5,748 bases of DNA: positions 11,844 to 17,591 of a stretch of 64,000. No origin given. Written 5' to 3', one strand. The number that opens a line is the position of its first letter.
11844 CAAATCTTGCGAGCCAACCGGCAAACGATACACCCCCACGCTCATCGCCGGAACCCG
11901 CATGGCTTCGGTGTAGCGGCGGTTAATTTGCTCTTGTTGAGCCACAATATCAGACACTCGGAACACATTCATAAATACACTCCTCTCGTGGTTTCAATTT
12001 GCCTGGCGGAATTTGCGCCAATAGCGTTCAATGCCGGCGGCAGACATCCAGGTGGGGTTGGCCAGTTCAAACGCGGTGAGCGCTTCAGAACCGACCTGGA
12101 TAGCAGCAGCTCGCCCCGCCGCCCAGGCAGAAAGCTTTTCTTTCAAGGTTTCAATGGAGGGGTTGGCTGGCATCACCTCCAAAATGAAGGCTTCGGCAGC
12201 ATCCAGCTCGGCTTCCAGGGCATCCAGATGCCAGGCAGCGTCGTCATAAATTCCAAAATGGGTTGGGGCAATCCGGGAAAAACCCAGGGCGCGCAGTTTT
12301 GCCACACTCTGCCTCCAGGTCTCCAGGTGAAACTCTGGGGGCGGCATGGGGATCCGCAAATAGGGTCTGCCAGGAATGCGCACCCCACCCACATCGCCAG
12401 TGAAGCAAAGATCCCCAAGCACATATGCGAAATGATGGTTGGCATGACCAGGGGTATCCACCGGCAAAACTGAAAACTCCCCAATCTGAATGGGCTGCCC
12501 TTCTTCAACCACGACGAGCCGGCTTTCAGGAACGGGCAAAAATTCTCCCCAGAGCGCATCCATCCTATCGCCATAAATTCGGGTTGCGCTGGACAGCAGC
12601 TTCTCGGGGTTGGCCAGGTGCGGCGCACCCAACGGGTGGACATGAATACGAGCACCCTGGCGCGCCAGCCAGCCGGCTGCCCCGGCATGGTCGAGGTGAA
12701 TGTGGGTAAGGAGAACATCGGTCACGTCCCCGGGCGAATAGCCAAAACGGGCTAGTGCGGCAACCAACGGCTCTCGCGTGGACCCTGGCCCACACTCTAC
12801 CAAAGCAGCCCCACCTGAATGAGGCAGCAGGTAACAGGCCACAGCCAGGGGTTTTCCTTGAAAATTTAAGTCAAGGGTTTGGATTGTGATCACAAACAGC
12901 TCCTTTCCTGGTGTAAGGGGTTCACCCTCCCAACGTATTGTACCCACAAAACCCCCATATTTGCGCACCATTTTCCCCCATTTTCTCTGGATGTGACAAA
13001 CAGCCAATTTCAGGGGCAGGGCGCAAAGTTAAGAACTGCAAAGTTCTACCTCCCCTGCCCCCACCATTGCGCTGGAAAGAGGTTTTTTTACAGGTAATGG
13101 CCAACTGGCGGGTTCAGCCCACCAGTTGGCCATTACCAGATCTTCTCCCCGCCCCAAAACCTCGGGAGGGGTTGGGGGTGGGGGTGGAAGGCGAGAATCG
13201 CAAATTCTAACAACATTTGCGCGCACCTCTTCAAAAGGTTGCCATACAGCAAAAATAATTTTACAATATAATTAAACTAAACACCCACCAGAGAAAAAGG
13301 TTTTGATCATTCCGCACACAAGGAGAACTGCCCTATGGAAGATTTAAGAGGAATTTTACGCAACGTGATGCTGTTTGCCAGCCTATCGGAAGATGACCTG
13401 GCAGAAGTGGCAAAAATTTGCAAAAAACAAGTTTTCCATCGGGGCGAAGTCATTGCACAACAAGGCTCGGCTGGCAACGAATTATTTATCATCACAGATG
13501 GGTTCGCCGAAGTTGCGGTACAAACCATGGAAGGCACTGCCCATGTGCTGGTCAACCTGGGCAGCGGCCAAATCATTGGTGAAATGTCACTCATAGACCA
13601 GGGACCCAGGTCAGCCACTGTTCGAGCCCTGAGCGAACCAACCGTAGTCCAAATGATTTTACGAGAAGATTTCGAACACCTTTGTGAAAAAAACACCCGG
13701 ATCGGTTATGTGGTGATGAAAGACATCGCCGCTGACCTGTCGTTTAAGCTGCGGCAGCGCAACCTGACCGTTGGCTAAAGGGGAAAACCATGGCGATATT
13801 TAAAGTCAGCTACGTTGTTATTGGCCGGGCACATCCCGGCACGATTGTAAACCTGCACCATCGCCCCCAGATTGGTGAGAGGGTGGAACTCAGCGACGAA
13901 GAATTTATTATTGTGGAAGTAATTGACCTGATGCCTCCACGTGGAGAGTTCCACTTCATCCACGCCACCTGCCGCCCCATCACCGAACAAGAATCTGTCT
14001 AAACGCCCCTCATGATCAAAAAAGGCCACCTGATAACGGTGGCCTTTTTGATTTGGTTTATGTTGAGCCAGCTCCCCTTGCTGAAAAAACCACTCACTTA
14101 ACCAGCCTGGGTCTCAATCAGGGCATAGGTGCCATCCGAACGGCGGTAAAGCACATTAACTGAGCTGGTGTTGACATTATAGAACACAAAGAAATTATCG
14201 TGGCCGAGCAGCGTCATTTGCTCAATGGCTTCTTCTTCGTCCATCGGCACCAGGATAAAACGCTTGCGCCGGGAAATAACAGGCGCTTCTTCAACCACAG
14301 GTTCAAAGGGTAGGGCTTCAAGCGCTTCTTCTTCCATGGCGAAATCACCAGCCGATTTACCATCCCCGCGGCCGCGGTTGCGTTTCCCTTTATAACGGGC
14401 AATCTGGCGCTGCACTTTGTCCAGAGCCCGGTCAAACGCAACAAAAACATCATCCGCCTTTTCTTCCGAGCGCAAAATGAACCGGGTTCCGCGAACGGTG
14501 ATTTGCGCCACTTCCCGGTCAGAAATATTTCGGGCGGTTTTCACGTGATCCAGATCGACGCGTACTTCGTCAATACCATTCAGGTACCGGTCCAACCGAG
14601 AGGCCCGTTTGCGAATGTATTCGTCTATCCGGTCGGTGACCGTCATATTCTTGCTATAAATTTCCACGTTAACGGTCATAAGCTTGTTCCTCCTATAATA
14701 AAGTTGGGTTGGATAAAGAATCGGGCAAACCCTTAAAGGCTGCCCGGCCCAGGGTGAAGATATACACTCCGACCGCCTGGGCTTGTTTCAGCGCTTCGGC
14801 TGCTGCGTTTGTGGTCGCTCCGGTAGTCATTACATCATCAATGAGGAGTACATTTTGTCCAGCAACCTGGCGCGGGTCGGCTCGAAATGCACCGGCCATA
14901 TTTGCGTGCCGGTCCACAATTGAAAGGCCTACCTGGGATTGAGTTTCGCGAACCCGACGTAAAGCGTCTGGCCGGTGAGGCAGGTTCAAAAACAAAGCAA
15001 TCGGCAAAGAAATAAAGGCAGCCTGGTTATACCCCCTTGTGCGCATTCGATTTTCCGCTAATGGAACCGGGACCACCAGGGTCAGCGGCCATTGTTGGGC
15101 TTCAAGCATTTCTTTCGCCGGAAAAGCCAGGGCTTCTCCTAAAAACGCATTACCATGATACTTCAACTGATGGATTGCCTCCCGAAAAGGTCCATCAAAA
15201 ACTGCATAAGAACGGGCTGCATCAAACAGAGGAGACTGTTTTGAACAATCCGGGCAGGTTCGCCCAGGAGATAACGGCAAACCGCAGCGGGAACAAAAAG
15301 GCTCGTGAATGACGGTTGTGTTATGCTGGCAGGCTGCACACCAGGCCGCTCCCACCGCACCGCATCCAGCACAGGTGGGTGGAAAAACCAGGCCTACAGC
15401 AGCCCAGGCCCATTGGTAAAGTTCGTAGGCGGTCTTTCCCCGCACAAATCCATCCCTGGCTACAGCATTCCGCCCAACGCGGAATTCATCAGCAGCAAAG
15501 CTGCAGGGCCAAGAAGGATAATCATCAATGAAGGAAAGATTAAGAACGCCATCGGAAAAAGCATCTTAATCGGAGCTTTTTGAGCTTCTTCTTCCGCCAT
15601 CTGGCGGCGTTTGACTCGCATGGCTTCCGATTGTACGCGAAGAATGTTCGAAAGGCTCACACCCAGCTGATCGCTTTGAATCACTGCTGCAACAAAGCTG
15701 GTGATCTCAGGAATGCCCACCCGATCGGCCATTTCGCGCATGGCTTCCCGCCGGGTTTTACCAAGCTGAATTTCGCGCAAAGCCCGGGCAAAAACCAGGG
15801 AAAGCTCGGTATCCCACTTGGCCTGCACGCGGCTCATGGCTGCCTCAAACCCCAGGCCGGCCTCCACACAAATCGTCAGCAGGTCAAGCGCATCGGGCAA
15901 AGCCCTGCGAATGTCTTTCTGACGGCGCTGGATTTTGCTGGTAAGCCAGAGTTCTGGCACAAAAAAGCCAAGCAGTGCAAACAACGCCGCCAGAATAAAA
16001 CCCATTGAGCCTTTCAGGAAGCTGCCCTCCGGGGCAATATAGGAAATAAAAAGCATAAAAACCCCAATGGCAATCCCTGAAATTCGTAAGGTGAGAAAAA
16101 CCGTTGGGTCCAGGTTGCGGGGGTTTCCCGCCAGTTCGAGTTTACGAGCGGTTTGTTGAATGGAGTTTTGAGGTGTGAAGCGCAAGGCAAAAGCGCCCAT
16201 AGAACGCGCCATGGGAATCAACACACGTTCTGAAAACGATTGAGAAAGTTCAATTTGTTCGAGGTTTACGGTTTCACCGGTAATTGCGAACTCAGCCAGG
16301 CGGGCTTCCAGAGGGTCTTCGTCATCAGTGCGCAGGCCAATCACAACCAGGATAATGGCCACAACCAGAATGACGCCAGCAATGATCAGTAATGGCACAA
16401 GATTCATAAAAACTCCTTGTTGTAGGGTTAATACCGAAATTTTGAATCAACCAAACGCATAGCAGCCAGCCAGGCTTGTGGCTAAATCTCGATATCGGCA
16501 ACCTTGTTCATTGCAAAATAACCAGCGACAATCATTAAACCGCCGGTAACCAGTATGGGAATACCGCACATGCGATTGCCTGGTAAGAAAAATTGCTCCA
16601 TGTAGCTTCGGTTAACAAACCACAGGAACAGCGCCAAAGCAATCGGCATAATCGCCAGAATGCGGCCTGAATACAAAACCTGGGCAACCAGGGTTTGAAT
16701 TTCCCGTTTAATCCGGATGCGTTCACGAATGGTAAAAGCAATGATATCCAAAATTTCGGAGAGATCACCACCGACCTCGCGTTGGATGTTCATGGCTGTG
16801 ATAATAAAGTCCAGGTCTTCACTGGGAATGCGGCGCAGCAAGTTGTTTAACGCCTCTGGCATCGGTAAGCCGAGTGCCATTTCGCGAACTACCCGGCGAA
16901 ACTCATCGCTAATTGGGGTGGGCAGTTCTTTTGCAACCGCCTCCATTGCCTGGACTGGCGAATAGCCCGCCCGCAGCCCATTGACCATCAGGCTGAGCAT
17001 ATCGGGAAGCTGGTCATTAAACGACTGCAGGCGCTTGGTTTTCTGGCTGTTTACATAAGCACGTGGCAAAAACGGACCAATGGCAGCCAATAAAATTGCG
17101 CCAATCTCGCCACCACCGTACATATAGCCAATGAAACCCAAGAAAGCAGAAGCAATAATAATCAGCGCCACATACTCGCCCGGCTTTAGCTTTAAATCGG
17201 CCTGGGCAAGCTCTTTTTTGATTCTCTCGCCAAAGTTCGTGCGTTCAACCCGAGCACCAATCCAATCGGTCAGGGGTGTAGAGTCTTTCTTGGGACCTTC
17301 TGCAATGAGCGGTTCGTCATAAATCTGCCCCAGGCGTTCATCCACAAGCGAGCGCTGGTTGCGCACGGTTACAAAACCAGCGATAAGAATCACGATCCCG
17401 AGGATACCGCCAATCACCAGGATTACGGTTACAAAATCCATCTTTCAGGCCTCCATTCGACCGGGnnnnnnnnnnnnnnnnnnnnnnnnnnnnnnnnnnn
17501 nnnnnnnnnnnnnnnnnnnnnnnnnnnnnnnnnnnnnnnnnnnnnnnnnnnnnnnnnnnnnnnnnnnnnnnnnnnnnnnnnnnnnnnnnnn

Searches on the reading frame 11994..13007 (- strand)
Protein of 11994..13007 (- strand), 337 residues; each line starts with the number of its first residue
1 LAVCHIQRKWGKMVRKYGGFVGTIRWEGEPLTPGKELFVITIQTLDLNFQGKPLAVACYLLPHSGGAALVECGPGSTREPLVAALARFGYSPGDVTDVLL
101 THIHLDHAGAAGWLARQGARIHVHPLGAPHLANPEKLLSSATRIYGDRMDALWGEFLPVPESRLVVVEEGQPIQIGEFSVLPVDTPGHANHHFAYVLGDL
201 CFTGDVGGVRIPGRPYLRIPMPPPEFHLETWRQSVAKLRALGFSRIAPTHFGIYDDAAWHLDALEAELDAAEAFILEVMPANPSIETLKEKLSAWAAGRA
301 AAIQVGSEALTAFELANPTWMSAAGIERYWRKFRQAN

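Call 59: search_protein_families(library=pfam, max_evalue=0.001, proteins=[window:11994-13007:-])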
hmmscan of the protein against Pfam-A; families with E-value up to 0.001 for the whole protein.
window:11994-13007:- (337 aa): 2 families
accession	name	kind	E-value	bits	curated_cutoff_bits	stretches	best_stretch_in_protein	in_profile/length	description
PF00753.33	Lactamase_B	-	1.2e-25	91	22.7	1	53-250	3-196/196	Metallo-beta-lactamase superfamily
PF12706.13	Lactamase_B_2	-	2.5e-05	24.4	27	1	69-209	4-146/200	Beta-lactamase superfamily domain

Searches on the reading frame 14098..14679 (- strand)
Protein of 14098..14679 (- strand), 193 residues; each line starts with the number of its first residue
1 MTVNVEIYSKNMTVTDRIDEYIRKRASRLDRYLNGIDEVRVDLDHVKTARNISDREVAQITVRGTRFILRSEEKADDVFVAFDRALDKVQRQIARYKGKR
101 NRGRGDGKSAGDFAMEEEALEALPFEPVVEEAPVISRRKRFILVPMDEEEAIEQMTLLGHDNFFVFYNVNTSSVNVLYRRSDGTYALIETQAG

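Call 59: search_protein_families(library=pfam, max_evalue=0.001, proteins=[window:14098-14679:-])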
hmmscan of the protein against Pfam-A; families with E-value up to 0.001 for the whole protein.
window:14098-14679:- (193 aa): 2 families
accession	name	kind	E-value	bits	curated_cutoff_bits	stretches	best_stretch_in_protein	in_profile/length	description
PF16321.10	Ribosom_S30AE_C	-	8.2e-21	73.9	25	1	130-187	1-57/57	Sigma 54 modulation/S30EA ribosomal protein C terminus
PF02482.25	Ribosomal_S30AE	-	9.6e-20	71.6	23.7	1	5-101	1-88/88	Sigma 54 modulation protein / S30EA ribosomal protein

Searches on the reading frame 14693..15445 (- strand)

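Call 59: search_protein_families(library=pfam, max_evalue=0.001, proteins=[window:14693-15445:-])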
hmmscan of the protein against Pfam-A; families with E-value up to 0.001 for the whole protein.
window:14693-15445:- (250 aa): 2 families
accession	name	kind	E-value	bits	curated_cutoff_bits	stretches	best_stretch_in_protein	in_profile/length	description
PF18912.6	DZR_2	-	1.1e-12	48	27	1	17-68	2-56/56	Double zinc ribbon domain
PF00156.33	Pribosyltran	-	2.5e-06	27.4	26.3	1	180-224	79-115/158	Phosphoribosyl transferase domain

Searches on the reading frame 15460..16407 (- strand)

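Call 59: search_protein_families(library=pfam, max_evalue=0.001, proteins=[window:15460-16407:-])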
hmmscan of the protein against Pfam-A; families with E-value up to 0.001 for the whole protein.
window:15460-16407:- (315 aa): 1 family
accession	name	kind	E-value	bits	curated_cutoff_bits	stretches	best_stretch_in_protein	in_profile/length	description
PF00482.28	T2SSF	-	2.2e-15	57.2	25.2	1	174-299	2-124/125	Type II secretion system (T2SS), protein F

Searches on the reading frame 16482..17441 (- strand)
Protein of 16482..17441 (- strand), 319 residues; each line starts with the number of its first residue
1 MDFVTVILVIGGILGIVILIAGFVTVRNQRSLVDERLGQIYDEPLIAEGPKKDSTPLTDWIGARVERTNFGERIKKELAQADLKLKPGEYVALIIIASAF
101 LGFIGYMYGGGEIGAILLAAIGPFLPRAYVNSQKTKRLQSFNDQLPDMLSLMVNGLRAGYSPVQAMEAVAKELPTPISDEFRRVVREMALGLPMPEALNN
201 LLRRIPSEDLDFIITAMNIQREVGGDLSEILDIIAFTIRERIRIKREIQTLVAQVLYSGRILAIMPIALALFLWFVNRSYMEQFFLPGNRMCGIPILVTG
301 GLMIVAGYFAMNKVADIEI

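Call 59: search_protein_families(library=pfam, max_evalue=0.001, proteins=[window:16482-17441:-])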
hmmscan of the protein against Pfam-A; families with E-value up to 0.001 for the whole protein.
window:16482-17441:- (319 aa): 1 family
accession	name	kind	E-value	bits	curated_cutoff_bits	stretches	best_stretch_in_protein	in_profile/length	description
PF00482.28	T2SSF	-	1.3e-21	77.3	25.2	1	149-273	2-123/125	Type II secretion system (T2SS), protein F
